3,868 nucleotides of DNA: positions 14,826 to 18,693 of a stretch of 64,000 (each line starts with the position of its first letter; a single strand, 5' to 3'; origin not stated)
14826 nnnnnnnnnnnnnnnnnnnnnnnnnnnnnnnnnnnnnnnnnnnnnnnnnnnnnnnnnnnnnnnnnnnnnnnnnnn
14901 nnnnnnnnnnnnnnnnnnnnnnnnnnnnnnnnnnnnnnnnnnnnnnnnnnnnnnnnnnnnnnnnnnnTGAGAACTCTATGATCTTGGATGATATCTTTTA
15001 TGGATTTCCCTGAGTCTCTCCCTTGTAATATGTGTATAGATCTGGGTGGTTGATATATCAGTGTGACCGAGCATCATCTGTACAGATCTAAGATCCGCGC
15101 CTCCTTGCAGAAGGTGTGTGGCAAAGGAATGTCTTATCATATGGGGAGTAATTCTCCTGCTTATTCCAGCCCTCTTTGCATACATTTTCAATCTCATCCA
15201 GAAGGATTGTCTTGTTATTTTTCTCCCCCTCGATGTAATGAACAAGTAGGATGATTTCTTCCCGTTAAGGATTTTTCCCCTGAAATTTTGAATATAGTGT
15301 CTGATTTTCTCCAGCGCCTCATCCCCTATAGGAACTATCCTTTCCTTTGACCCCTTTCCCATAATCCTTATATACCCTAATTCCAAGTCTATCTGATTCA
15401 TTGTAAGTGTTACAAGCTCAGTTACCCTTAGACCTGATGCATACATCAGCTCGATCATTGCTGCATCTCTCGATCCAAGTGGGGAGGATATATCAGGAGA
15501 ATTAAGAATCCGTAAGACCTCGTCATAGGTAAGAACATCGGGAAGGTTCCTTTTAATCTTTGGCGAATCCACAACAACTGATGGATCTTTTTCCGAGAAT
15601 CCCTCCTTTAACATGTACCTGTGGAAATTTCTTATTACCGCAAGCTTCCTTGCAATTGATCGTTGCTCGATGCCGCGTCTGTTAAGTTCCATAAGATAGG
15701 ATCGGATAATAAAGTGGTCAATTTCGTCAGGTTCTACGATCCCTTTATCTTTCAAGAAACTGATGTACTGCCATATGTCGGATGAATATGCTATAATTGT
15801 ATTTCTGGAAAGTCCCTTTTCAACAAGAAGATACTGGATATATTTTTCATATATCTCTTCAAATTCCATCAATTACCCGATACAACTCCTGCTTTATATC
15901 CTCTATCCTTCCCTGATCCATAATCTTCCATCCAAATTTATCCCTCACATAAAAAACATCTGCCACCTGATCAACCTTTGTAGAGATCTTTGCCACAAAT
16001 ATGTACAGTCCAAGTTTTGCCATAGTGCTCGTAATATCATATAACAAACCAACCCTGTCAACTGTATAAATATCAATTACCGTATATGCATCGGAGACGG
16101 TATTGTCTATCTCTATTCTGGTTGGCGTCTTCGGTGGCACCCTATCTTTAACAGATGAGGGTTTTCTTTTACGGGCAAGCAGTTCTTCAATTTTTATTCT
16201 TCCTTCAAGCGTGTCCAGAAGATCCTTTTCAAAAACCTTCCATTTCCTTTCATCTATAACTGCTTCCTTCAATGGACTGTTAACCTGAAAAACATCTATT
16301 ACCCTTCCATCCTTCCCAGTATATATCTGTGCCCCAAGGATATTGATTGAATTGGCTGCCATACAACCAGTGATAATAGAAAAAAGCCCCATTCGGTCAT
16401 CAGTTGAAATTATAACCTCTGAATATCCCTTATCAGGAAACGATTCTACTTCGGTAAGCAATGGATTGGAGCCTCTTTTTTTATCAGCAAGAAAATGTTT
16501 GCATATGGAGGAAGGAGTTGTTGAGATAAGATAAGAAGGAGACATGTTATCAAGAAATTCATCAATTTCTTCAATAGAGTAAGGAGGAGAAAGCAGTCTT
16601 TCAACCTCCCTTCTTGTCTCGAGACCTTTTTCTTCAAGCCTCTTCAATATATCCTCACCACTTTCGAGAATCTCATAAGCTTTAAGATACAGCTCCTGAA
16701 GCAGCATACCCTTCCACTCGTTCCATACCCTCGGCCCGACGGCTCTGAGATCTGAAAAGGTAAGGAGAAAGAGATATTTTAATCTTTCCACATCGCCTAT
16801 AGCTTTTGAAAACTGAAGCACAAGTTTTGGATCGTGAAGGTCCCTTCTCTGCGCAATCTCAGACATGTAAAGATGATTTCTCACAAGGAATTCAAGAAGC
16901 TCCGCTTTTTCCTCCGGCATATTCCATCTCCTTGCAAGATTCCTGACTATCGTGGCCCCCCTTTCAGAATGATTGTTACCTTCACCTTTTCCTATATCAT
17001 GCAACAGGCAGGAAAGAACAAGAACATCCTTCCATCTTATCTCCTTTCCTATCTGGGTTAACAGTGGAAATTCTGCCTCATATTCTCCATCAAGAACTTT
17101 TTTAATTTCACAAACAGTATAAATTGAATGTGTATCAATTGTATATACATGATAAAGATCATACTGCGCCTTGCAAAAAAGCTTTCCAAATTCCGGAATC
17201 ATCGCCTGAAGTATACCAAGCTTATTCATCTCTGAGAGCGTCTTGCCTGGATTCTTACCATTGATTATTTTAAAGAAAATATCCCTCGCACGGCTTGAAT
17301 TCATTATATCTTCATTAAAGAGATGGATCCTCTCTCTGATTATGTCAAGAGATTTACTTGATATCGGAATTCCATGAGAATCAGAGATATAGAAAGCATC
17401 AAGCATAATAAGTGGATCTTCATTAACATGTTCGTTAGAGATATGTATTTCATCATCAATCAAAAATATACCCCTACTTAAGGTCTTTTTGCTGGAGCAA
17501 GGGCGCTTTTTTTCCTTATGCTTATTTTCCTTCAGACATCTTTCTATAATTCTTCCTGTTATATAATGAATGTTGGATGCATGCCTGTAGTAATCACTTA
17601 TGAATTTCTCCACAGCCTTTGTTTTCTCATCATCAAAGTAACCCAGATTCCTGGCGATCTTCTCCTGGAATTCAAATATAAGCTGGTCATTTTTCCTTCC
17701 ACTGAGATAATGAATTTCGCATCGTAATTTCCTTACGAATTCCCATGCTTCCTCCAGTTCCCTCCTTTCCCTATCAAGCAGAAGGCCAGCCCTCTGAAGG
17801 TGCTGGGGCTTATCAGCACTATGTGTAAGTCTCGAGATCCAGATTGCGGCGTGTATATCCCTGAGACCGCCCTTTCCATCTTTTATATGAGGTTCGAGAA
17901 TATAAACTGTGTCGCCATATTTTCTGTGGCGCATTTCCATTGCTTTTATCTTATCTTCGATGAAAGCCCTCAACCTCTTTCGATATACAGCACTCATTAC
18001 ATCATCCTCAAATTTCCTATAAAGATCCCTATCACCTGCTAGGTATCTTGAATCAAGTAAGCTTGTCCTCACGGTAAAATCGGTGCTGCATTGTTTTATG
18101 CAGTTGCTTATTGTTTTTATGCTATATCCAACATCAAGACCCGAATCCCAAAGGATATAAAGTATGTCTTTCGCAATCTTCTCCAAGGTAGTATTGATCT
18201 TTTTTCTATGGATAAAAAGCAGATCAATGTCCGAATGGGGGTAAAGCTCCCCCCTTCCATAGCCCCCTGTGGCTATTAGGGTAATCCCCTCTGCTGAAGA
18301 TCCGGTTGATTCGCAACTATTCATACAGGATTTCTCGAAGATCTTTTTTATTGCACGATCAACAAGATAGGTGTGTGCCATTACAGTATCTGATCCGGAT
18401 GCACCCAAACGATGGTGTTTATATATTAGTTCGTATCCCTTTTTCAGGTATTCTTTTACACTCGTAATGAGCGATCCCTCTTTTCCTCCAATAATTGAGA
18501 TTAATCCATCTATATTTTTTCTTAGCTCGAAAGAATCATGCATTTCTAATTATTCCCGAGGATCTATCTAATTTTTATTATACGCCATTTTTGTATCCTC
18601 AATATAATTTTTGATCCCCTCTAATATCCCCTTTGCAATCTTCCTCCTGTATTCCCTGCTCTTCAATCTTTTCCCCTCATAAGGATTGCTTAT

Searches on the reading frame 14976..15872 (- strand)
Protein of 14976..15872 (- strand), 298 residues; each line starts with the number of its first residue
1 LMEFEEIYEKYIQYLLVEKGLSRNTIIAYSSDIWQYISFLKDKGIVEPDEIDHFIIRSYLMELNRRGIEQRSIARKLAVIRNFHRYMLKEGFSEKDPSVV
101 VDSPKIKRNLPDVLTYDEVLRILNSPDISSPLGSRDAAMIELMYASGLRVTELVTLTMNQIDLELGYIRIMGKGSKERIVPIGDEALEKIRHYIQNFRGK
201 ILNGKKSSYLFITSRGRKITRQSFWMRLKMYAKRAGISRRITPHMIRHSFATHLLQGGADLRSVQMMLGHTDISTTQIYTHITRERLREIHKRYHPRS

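Call 47: search_protein_families(library=pfam, proteins=[window:14976-15872:-], max_evalue=0.000001)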
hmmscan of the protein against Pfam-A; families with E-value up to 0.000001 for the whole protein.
window:14976-15872:- (298 aa): 2 families
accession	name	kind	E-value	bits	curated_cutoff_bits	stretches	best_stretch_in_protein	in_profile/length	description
PF00589.27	Phage_integrase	-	8e-54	182.4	27.1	1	113-285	2-171/172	Phage integrase family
PF02899.23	Phage_int_SAM_1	-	1.1e-20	74.1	22.3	1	9-91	2-83/83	Phage integrase, N-terminal SAM-like domain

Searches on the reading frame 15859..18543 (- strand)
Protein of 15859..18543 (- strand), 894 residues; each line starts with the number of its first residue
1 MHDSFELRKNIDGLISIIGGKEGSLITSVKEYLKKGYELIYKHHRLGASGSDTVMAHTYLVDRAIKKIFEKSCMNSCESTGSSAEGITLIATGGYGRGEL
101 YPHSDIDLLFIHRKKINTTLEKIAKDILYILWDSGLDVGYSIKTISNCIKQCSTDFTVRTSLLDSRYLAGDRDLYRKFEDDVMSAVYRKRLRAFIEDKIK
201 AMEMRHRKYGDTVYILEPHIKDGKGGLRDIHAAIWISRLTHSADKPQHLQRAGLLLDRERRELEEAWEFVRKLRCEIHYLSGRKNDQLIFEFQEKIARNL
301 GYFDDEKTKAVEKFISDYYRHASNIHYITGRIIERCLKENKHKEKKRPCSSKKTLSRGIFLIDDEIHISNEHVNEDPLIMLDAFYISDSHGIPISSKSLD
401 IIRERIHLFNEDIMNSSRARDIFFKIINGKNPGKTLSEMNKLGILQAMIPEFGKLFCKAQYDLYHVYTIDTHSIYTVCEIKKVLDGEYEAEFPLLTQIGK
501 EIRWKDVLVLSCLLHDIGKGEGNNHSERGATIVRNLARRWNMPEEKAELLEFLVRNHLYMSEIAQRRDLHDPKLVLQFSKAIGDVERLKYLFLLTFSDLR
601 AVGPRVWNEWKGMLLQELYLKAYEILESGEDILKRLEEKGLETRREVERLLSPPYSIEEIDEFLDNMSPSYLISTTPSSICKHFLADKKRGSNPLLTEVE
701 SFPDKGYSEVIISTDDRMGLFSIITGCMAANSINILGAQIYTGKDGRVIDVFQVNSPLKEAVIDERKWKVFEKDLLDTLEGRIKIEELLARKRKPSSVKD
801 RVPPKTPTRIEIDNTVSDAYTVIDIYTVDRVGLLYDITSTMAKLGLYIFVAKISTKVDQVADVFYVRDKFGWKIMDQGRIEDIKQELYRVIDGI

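Call 47: search_protein_families(library=pfam, proteins=[window:15859-18543:-], max_evalue=0.000001)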
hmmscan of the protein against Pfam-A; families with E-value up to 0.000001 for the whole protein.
window:15859-18543:- (894 aa): 4 families
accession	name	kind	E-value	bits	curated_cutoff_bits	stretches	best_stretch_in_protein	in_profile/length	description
PF08335.16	GlnD_UR_UTase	-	6.2e-42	143.4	21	1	194-331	2-139/141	GlnD PII-uridylyltransferase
PF24931.1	ACT_ACR9_3rd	-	2.3e-09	37.6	27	1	810-887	2-80/98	ACR9-like, ACT-like domain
PF01966.28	HD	-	6.4e-07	30.1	22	0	503-565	20-96/116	HD domain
PF01842.31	ACT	-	8.1e-07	29.2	27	0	710-763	3-58/66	ACT domain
